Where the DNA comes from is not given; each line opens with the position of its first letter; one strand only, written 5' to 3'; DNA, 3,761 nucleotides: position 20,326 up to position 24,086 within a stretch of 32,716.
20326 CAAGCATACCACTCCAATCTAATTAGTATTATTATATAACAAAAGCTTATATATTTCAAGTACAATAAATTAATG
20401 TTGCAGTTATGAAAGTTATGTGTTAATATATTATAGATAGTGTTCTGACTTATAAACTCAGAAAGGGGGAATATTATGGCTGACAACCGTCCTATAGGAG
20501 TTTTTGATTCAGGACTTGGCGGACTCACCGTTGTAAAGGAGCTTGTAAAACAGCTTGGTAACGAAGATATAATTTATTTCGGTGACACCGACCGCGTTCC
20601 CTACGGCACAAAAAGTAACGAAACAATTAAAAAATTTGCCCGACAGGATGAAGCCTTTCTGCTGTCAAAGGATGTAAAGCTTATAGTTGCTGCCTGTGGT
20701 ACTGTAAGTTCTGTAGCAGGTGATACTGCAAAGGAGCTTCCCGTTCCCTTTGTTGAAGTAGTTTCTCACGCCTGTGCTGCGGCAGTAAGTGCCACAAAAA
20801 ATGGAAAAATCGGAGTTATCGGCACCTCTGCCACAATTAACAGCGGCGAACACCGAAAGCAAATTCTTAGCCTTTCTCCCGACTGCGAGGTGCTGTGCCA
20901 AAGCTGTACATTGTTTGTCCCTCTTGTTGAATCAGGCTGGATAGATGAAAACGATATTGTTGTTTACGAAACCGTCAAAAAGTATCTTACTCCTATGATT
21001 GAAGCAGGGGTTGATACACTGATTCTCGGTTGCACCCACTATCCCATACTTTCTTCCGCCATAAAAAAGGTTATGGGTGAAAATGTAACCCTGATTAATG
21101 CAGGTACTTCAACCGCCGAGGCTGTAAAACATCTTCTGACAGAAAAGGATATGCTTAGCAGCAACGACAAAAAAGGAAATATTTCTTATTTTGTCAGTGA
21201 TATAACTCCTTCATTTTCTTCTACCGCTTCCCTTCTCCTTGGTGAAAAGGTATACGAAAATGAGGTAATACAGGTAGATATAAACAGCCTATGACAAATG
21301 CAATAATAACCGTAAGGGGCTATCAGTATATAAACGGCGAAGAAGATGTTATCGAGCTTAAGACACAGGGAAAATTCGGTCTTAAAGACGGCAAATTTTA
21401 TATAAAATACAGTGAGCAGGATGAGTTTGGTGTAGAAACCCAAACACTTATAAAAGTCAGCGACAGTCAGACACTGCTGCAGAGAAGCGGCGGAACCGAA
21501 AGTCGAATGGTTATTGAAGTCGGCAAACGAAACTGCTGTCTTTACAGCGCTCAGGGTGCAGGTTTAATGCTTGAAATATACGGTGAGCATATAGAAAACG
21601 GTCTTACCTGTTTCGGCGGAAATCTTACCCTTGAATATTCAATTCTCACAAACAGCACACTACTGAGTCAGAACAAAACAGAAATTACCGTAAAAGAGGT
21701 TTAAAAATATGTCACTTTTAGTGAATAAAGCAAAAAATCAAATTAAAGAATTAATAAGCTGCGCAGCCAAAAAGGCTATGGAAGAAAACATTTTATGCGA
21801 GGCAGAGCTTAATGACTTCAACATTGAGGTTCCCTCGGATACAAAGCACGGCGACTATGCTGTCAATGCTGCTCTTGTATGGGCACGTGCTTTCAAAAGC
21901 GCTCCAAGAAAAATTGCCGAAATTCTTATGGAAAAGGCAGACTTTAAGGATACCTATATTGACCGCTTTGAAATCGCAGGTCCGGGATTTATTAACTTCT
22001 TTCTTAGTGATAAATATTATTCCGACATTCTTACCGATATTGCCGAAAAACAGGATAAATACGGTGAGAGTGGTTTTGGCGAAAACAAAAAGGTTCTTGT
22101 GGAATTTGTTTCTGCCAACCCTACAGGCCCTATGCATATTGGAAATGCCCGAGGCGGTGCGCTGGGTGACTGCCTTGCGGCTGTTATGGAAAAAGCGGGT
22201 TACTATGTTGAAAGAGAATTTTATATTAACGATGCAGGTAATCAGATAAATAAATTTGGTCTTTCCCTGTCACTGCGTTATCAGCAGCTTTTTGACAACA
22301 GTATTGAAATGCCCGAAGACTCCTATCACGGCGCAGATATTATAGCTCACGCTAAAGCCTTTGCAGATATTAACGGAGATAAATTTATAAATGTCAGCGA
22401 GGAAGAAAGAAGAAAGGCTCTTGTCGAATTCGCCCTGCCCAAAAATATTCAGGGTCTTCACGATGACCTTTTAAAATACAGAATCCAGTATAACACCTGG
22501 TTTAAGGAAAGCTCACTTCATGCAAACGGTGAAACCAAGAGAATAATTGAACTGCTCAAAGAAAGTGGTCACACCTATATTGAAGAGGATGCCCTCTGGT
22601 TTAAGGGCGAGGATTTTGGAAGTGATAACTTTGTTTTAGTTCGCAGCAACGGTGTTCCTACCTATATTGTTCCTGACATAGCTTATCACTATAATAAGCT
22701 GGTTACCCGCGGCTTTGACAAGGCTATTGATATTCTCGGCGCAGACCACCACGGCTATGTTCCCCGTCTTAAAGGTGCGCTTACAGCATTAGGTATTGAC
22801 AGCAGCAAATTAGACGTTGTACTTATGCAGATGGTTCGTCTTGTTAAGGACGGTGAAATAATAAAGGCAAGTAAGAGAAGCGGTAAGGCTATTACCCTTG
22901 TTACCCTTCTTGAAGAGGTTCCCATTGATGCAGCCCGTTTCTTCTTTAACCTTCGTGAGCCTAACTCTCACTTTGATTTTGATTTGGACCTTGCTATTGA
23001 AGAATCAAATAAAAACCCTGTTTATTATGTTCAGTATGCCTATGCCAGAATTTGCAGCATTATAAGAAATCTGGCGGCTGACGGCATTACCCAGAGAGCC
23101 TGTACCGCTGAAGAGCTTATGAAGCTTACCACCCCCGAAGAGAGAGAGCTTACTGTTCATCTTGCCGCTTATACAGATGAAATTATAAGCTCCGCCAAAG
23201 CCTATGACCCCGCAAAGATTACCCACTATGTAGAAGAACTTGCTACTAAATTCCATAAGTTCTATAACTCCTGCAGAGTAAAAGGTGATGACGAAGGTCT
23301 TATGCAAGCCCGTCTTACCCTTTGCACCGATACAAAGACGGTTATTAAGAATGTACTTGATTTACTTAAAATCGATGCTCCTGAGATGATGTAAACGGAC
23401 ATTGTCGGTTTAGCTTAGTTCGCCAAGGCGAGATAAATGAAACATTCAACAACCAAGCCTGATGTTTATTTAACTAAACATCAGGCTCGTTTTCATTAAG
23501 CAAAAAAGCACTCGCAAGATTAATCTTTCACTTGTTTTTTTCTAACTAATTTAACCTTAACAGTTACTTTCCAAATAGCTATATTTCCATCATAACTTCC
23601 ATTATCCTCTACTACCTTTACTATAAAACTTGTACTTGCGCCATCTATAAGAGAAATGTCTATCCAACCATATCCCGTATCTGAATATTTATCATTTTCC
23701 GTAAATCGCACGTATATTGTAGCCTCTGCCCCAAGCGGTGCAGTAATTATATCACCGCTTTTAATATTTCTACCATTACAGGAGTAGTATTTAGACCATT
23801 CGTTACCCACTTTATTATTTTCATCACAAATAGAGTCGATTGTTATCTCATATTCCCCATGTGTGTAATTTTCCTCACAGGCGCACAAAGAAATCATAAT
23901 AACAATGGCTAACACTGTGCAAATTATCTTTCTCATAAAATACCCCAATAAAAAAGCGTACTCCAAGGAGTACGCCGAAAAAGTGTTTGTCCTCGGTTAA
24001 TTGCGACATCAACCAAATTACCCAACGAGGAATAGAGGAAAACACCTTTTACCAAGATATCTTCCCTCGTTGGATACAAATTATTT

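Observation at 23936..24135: Promoter-to-ATG leader with three nested or long-range helices and an attenuator: candidate novel riboswitch or sRNA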

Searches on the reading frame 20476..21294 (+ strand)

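Call 13: search_protein_families(library=pfam, proteins=[window:20476-21294:+])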
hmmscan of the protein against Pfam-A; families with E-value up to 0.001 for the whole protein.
window:20476-21294:+ (272 aa): 1 family
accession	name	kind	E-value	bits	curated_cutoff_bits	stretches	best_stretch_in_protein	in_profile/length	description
PF01177.27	Asp_Glu_race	-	4.5e-17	63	31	1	19-215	12-209/211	Asp/Glu/Hydantoin racemase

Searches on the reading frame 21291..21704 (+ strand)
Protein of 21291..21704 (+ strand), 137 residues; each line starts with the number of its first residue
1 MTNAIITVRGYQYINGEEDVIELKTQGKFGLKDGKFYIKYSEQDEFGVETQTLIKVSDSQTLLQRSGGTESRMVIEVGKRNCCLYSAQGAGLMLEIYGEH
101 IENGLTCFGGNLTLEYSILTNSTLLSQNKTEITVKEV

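Call 13: search_protein_families(library=pfam, proteins=[window:21291-21704:+])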
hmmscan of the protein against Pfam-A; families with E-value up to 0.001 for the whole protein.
window:21291-21704:+ (137 aa): 1 family
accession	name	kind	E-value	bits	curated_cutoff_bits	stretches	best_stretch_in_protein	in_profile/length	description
PF09148.16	DUF1934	-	1.6e-25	90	22.5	1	6-132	1-128/128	Domain of unknown function (DUF1934)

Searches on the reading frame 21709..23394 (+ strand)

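Call 13: search_protein_families(library=pfam, proteins=[window:21709-23394:+])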
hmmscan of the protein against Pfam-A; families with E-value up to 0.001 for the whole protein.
window:21709-23394:+ (561 aa): 4 families
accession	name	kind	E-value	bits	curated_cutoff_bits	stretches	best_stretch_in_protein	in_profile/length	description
PF05746.21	DALR_1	-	6.7e-32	110.5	22.3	1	441-561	1-117/117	DALR anticodon binding domain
PF03485.21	Arg_tRNA_synt_N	-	4.4e-22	78.9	21.5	1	10-99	1-85/85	Arginyl tRNA synthetase N terminal domain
PF00750.26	tRNA-synt_1d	-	2.3e-15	56.9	23.3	1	114-404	8-298/349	tRNA synthetases class I (R), catalytic domain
PF01921.24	tRNA-synt_1f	-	0.00069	19.1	27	0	380-431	278-326/360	tRNA synthetases class I (K)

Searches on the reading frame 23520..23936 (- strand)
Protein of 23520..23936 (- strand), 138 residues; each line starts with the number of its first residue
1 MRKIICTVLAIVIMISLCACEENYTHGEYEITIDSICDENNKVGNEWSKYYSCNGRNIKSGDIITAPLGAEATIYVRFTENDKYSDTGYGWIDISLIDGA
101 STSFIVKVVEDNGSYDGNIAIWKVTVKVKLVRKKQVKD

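Call 10: find_encoding_contigs(protein=window:23520-23936:-, flank=3000, max_places=10)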
Protein window:23520-23936:- (138 aa): no gene with exactly this product is on record in the collection.

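Call 12: find_homologous_proteins(query=window:23520-23936:-)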
Query window:23520-23936:- (138 aa): 3 proteins with E <= 0.001 among 6 candidates.
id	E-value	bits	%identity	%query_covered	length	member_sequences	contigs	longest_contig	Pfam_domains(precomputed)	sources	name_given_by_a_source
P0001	2.3e-86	304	100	100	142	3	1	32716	-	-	-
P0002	4.2e-73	261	85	99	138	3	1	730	-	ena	-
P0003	5.0e-37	145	51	99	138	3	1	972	-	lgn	-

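Call 13: search_protein_families(library=pfam, proteins=[window:23520-23936:-])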
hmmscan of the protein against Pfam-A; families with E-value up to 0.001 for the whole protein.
window:23520-23936:- (138 aa): 0 families

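Call 14: find_encoding_contigs(protein=P0002, flank=3000)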
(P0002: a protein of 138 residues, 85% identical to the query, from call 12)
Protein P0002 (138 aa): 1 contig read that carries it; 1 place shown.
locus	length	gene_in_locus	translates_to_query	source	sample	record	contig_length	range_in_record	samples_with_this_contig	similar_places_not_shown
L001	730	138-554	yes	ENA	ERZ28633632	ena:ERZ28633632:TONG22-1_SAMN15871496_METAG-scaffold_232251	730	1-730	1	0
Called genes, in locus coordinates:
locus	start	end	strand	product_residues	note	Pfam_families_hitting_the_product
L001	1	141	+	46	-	?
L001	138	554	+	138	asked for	-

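Call 15: find_encoding_contigs(protein=P0003, flank=3000)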
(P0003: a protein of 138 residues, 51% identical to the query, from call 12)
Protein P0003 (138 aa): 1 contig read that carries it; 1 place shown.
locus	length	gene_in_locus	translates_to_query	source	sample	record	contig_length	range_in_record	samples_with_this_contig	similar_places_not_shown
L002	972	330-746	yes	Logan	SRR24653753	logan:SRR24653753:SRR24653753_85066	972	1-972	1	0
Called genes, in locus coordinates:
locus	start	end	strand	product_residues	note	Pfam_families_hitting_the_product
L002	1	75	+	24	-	?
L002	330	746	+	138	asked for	-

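Call 59: search_protein_families(library=pfam, max_evalue=10, proteins=[window:23520-23936:-, L002:330-743:+])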
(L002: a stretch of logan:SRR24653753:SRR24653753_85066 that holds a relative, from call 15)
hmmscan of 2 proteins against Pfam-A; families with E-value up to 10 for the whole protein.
window:23520-23936:- (138 aa): 3 families
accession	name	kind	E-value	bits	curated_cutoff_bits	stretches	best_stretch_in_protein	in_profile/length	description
PF05284.17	DUF736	-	0.073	13.4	22.1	1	108-135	5-32/99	Protein of unknown function (DUF736)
PF13100.11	OstA_2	-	0.1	12.6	21.2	1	106-136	66-96/158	OstA-like protein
PF16390.11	DUF4999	-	1.1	9.8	25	1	5-32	10-36/76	Domain of unknown function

L002:330-743:+ (138 aa): 0 families

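Call 73: search_protein_families(library=phrogs, max_evalue=0.001, proteins=[window:23520-23936:-])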
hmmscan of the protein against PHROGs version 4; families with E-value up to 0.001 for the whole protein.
window:23520-23936:- (138 aa): 0 families

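Call 79: predict_structure(alignment_id=A6)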
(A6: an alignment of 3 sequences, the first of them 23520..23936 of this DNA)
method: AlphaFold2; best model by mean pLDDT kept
length: 138 residues; sequences in the alignment: 3
mean_pLDDT: 83.1   pTM: 0.71
mean pLDDT of the five models: 83.1, 81.8, 81.2, 38.7, 33.5
residues with pLDDT >= 90: 72; 70-90: 33; 50-70: 31; < 50: 2
segments of 3 or more residues with pLDDT < 50: none
pLDDT, mean of each block of 10 residues (from residue 1): 59 54 83 93 83 94 93 93 84 93 90 68 96 80
secondary structure, 60 per line:
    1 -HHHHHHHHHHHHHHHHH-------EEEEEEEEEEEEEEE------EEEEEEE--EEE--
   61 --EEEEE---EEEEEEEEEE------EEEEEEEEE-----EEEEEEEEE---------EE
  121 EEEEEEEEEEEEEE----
elements in order: H2-18 E26-40 E47-53 E56-58 E63-67 E71-80 E87-95 E101-109 E119-134

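Call 81: fold_search(model_id=the predicted structure, library=pdb)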
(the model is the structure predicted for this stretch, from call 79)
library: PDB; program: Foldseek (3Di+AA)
matches with E <= 10: 1022; with E <= 0.001: 0
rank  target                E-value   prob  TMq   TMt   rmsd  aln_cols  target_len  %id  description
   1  9zk4_B                3.0e-03  1.00  0.46  0.46   6.8       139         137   12  Crystal structure of a malonate bound C2 domain containing protein from Trichomonas vaginalis (P21 form) (released 2025-12-17)
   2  9zk6_A                4.5e-03  1.00  0.39  0.41   6.7       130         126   13  Crystal structure of a C2 domain containing protein from Trichomonas vaginalis in complex with pyrophosphate (released 2025-12-17)
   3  9zk0_A                6.2e-03  1.00  0.41  0.41   6.7       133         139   13  Crystal structure of a calcium bound C2 domain containing protein from Trichomonas vaginalis (released 2025-12-17)
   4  9zk1_C                6.8e-03  0.99  0.39  0.39   7.8       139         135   14  Crystal structure of a calcium bound C2 domain containing protein from Trichomonas vaginalis (P21 form) (released 2025-12-17)
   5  5a4x_A                6.8e-03  0.99  0.34  0.31   7.6       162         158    5  The crystal structure of Arabidopsis thaliana CAR4 in complex with two calcium ions and Zn (released 2016-03-02)
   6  2nq3                  7.6e-03  0.99  0.38  0.40   7.1       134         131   12  Crystal structure of the C2 Domain of Human Itchy Homolog E3 Ubiquitin Protein Ligase (released 2006-11-14)
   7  9zk1_D                8.9e-03  0.99  0.38  0.40   6.9       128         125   13  Crystal structure of a calcium bound C2 domain containing protein from Trichomonas vaginalis (P21 form) (released 2025-12-17)
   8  9zk1_A                1.2e-02  0.99  0.39  0.40   7.0       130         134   12  Crystal structure of a calcium bound C2 domain containing protein from Trichomonas vaginalis (P21 form) (released 2025-12-17)
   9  6ewp_B                1.2e-02  0.93  0.34  0.29  10.5       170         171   13  Mus musculus CEP120 third C2 domain (C2C) (released 2018-05-02)
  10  4v29_A                1.2e-02  0.94  0.31  0.29   8.9       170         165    5  The crystal structure of Arabidopsis thaliana CAR4 in complex with two calcium ions (released 2014-12-17)
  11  5a50_B                1.5e-02  0.94  0.33  0.29   9.2       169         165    6  The crystal structure of Arabidopsis thaliana CAR4 in complex with two calcium ions, Zn and Phopho Choline (released 2016-03-02)
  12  4xoh_C                1.9e-02  0.97  0.37  0.22   7.7       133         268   10  Mechanistic insights into anchorage of the contractile ring from yeast to humans (released 2015-07-15)
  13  6ewg                  2.8e-02  0.94  0.38  0.31   8.5       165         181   11  Oreochromis niloticus CEP120 second C2 domain (C2B) (released 2018-05-02)
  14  9nw3_3A               4.3e-02  0.60  0.28  0.14  10.9       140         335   10  Ciliary tip central pair (released 2025-07-30)
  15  1cjy_A                5.0e-02  0.98  0.42  0.12   8.4       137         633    6  HUMAN CYTOSOLIC PHOSPHOLIPASE A2 (released 2000-04-20)
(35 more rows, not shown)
